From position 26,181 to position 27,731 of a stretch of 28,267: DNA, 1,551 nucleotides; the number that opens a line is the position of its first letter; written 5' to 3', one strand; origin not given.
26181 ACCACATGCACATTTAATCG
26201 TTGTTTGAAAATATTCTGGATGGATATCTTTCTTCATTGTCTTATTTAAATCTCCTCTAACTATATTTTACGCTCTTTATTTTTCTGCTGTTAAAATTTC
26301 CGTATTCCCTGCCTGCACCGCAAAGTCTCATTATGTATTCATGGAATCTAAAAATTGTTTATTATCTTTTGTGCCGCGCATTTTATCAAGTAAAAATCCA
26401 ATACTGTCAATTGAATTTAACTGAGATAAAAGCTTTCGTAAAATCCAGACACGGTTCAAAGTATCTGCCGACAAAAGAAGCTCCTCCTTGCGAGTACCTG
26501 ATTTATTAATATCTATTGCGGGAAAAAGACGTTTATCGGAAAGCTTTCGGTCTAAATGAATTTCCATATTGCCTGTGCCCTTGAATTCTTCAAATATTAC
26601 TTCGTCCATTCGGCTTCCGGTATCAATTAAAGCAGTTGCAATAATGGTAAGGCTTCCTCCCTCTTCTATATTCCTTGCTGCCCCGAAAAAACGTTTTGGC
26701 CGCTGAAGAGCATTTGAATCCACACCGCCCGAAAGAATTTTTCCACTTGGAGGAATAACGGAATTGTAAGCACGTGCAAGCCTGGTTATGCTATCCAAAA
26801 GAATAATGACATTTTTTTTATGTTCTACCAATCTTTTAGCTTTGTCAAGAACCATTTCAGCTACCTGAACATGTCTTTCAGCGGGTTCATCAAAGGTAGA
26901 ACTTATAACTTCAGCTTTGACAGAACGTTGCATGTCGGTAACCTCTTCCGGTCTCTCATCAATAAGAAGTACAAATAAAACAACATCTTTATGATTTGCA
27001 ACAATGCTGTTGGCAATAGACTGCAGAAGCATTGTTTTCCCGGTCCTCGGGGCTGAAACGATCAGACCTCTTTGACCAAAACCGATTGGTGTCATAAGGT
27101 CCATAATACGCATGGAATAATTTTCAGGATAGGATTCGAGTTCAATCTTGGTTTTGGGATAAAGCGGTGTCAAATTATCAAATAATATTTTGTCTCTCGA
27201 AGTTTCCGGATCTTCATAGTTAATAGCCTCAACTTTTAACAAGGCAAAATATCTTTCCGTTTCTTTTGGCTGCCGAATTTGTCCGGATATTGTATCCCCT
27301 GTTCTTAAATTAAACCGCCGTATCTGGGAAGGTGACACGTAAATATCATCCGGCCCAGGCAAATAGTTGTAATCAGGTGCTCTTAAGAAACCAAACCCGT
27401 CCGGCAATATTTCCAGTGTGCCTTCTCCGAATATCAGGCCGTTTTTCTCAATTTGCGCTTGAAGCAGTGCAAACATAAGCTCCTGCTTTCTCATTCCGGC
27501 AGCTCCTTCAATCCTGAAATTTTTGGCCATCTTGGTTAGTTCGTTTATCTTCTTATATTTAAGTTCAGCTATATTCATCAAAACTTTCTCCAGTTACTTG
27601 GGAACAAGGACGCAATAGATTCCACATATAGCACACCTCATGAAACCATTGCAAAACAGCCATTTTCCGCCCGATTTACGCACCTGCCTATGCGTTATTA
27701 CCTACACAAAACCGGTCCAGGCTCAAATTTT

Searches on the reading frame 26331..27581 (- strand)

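Call 44: search_protein_families(library=pfam, proteins=[window:26331-27581:-])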
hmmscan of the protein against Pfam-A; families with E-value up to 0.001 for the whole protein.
window:26331-27581:- (416 aa): 7 families
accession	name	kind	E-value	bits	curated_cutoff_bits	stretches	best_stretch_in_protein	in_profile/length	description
PF07497.18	Rho_RNA_bind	-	3e-35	120.3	27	1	53-126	2-73/73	Rho termination factor, RNA-binding domain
PF00006.31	ATP-synt_ab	-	4.2e-26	92.3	29.5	1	157-361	2-211/213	ATP synthase alpha/beta family, nucleotide-binding domain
PF07498.18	Rho_N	-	1.4e-14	54.2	24.9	1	6-48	1-43/43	Rho termination factor, N-terminal domain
PF05729.18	NACHT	-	7.9e-05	23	26.7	1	181-271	12-96/167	NACHT domain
PF01637.24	ATPase_2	-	0.00062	20.1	33.2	0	179-269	30-123/225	ATPase domain predominantly from Archaea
PF22707.2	S1CSD-TOTE-2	-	0.00093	19.6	27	0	53-100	4-40/60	S1/CSD-like domain 2 of the TOTE conflict systems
PF08206.17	OB_RNB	-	0.001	19.2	24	0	54-104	1-44/58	Ribonuclease B OB domain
